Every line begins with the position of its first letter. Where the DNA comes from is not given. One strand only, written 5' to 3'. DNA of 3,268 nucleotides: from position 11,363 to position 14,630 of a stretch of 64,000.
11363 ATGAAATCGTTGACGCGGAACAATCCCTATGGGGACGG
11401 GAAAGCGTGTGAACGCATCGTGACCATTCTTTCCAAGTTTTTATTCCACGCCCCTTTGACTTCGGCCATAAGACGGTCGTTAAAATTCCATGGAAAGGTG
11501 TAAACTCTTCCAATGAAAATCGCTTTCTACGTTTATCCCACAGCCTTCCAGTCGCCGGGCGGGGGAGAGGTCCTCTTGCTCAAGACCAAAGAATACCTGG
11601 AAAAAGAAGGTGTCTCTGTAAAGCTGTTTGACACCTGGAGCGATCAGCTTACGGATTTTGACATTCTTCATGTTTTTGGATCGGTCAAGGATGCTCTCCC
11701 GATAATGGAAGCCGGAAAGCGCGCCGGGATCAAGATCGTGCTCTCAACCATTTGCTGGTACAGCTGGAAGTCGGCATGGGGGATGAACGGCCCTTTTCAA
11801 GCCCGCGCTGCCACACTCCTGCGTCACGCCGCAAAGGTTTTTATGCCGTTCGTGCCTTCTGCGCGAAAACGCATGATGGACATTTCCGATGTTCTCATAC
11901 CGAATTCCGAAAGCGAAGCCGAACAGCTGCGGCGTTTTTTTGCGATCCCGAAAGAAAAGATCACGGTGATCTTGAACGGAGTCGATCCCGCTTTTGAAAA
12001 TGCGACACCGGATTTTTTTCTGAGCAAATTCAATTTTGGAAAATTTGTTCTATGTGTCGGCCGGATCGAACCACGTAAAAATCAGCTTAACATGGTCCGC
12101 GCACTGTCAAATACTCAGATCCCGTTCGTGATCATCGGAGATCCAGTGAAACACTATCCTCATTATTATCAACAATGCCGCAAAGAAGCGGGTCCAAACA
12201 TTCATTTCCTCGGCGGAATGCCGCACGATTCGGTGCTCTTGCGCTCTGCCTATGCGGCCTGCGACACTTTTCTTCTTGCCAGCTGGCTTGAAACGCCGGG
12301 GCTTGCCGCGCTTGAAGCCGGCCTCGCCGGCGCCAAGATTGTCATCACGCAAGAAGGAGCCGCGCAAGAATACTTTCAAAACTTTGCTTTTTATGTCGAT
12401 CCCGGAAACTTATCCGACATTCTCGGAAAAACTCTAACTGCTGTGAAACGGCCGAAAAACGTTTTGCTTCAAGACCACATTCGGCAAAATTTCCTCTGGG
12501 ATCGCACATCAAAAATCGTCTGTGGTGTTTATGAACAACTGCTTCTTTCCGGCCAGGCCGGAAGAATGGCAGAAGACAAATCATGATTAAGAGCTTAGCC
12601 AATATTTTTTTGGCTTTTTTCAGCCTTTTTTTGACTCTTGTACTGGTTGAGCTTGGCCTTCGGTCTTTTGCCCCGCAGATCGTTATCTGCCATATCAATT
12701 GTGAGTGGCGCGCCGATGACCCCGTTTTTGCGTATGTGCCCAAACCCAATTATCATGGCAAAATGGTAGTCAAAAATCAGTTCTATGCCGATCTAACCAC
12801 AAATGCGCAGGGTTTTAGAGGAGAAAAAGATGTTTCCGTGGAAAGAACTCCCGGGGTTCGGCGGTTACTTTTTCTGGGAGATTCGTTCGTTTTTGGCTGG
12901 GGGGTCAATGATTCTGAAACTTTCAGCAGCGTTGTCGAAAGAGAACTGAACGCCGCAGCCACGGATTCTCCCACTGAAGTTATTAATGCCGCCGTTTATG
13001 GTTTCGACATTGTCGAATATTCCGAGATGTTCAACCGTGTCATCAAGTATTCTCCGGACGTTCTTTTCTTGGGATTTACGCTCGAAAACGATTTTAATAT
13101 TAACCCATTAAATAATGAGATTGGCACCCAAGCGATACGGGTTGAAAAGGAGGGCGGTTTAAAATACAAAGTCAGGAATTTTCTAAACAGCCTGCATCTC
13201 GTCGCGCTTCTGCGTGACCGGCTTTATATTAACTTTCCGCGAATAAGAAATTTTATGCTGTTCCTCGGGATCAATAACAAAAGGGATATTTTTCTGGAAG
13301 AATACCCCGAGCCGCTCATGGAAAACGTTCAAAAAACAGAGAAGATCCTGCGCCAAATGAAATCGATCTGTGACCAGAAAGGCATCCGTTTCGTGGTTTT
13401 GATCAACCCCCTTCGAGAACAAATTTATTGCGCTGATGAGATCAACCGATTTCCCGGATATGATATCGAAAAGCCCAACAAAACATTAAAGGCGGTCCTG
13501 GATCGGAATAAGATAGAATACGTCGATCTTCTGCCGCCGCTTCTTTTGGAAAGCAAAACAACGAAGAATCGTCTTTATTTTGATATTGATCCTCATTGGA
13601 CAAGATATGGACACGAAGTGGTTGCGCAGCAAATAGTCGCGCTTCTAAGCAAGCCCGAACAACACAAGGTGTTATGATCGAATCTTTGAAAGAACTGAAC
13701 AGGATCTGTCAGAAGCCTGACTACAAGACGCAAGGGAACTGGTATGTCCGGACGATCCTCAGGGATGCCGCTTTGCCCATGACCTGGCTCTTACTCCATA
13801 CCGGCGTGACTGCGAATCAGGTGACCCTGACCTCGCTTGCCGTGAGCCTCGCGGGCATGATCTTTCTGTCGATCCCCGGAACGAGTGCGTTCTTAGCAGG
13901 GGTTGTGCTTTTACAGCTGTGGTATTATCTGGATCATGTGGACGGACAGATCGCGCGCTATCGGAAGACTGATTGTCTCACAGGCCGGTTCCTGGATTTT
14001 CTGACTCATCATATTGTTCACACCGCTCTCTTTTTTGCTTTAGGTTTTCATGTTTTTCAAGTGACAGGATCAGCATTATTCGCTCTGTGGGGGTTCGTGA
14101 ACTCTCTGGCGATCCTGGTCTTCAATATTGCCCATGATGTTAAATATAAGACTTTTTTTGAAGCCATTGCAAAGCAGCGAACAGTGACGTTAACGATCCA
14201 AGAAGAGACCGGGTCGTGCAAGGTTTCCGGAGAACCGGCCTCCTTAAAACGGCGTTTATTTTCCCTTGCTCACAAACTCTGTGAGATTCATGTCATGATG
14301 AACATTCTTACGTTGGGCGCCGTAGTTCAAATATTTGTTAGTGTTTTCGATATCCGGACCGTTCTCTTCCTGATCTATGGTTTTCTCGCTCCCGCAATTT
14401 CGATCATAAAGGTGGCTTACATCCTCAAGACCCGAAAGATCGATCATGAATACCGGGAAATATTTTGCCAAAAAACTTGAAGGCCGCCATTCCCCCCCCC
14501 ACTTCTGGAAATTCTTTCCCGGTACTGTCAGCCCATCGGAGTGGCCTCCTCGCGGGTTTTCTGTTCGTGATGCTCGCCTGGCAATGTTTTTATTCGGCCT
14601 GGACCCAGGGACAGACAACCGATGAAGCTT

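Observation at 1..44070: Three class B (B12-binding) radical SAM enzymes plus four class I methyltransferases imply an unusually heavily C- and O-methylated glycan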

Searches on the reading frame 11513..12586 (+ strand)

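Call 6: search_protein_families(library=pfam, proteins=[window:11513-12586:+], max_evalue=0.001)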
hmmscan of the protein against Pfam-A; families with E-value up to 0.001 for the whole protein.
window:11513-12586:+ (357 aa): 4 families
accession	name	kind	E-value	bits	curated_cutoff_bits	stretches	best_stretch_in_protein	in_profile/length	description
PF00534.26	Glycos_transf_1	-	4.3e-15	56.1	26.4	1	176-308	15-153/172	Glycosyl transferases group 1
PF13692.12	Glyco_trans_1_4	-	2.8e-12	47.5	27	1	177-303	2-132/142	Glycosyl transferases group 1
PF13439.12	Glyco_transf_4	-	1.9e-11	44.7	28.5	1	48-160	72-169/170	Glycosyltransferase Family 4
PF13579.12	Glyco_trans_4_4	-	1.9e-06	28.7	29.7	1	45-156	68-158/158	Glycosyl transferase 4-like domain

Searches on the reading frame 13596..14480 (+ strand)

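Call 6: search_protein_families(library=pfam, proteins=[window:13596-14480:+], max_evalue=0.001)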
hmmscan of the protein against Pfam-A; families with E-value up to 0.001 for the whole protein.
window:13596-14480:+ (294 aa): 1 family
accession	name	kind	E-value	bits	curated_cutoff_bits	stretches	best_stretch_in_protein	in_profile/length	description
PF01066.26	CDP-OH_P_transf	-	7.2e-08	33.4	22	1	72-183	3-109/152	CDP-alcohol phosphatidyltransferase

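Call 55: search_protein_families(library=ncbifam, proteins=[window:13596-14480:+], max_evalue=1e-10)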
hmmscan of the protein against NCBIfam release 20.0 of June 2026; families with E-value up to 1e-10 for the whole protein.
window:13596-14480:+ (294 aa): 1 family
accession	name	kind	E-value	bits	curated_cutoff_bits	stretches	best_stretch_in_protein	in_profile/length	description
NF040950.1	archin_ph_syn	equivalog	3e-12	46.8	180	1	55-164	8-117/191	archaetidylinositol phosphate synthase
